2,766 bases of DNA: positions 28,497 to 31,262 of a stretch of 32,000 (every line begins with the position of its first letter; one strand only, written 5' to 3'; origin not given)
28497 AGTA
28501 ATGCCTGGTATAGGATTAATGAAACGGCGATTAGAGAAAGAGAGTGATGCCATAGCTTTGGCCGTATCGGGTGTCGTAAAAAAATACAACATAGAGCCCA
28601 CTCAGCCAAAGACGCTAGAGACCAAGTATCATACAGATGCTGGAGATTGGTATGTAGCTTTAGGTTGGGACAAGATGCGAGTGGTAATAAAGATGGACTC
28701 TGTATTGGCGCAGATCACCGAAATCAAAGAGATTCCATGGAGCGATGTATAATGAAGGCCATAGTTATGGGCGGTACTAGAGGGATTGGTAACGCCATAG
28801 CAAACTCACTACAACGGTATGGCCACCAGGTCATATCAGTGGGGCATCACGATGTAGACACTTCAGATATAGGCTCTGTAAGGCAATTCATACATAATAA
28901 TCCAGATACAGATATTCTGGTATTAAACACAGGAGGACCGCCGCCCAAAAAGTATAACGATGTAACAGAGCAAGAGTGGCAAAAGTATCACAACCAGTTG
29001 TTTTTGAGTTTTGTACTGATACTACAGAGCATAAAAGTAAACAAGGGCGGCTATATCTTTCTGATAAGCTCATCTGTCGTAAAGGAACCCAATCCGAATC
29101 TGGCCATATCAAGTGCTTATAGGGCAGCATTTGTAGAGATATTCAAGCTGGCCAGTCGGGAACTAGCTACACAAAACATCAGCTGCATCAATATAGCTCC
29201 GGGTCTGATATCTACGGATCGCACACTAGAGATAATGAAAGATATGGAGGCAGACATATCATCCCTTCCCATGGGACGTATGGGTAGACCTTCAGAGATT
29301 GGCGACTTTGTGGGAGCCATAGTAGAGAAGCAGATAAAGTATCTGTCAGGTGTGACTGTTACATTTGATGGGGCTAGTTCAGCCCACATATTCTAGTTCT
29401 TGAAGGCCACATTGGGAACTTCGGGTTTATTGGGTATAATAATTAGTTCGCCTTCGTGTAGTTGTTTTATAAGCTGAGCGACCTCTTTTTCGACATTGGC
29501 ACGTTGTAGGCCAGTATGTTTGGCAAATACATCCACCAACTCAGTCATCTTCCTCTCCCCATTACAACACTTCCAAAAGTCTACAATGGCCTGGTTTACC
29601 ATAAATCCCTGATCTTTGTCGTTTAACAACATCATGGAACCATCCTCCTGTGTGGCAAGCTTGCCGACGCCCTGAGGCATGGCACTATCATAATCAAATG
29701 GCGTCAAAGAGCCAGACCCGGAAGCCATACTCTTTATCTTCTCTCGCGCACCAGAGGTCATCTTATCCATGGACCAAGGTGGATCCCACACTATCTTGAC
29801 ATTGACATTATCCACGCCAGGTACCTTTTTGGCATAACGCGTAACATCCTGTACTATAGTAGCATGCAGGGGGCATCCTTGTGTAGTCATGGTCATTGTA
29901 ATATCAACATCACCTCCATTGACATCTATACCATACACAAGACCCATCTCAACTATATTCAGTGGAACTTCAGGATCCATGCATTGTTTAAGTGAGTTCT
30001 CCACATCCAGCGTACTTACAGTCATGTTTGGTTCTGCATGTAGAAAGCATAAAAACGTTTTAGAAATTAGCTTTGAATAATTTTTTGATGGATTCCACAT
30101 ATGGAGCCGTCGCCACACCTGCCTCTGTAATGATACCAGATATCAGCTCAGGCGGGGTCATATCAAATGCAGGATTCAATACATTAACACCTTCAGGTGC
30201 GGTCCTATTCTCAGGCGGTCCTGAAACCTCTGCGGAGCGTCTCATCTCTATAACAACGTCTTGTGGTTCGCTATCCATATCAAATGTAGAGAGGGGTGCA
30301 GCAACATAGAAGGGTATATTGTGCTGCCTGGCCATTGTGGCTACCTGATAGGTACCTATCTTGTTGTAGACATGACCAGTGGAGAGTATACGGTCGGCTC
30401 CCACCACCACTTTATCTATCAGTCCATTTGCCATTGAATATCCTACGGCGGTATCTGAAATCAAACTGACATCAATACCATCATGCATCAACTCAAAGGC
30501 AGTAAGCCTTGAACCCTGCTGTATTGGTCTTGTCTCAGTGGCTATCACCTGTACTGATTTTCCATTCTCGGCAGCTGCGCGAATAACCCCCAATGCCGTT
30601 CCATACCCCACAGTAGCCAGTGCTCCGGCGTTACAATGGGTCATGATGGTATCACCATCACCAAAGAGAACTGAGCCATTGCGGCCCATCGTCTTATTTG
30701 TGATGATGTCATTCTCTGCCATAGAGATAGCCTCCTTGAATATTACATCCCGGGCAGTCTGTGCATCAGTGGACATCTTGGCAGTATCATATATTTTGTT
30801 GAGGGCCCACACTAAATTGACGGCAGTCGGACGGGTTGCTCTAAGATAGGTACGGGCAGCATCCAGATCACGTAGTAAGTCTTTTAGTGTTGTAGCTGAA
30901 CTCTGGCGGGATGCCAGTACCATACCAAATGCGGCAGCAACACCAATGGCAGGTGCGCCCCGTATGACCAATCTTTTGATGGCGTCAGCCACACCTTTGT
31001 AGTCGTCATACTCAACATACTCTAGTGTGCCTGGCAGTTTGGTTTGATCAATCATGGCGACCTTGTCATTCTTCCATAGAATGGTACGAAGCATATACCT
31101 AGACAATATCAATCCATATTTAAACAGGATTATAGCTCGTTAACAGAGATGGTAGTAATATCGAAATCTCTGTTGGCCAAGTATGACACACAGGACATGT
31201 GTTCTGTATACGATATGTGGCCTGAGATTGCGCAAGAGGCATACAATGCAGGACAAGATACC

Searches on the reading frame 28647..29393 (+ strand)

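Call 88: search_protein_families(library=pfam, proteins=[window:28647-29393:+], max_evalue=0.001)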
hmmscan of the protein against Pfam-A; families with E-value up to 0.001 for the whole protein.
window:28647-29393:+ (249 aa): 2 families
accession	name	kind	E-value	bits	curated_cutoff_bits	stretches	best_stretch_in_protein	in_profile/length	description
PF13561.12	adh_short_C2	-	1.3e-20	74.4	27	1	83-242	67-233/236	Enoyl-(Acyl carrier protein) reductase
PF00106.31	adh_short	-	4.1e-18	66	26.6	1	82-199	72-193/195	short chain dehydrogenase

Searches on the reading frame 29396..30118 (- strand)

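Call 88: search_protein_families(library=pfam, proteins=[window:29396-30118:-], max_evalue=0.001)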
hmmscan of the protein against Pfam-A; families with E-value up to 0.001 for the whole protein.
window:29396-30118:- (241 aa): 2 families
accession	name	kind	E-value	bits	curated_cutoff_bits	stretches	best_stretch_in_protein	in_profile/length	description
PF01883.24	FeS_assembly_P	-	9.3e-19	67.9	23.5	1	38-107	3-73/73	Iron-sulfur cluster assembly protein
PF05402.18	PqqD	-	2.7e-07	31.3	23.4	1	164-226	4-67/67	Coenzyme PQQ synthesis protein D (PqqD)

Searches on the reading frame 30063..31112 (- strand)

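Call 88: search_protein_families(library=pfam, proteins=[window:30063-31112:-], max_evalue=0.001)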
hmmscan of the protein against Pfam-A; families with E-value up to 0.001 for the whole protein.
window:30063-31112:- (350 aa): 1 family
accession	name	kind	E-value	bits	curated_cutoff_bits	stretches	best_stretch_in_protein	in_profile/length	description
PF01008.23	IF-2B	-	6.7e-88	295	22.4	1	50-335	2-279/280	Initiation factor 2 subunit family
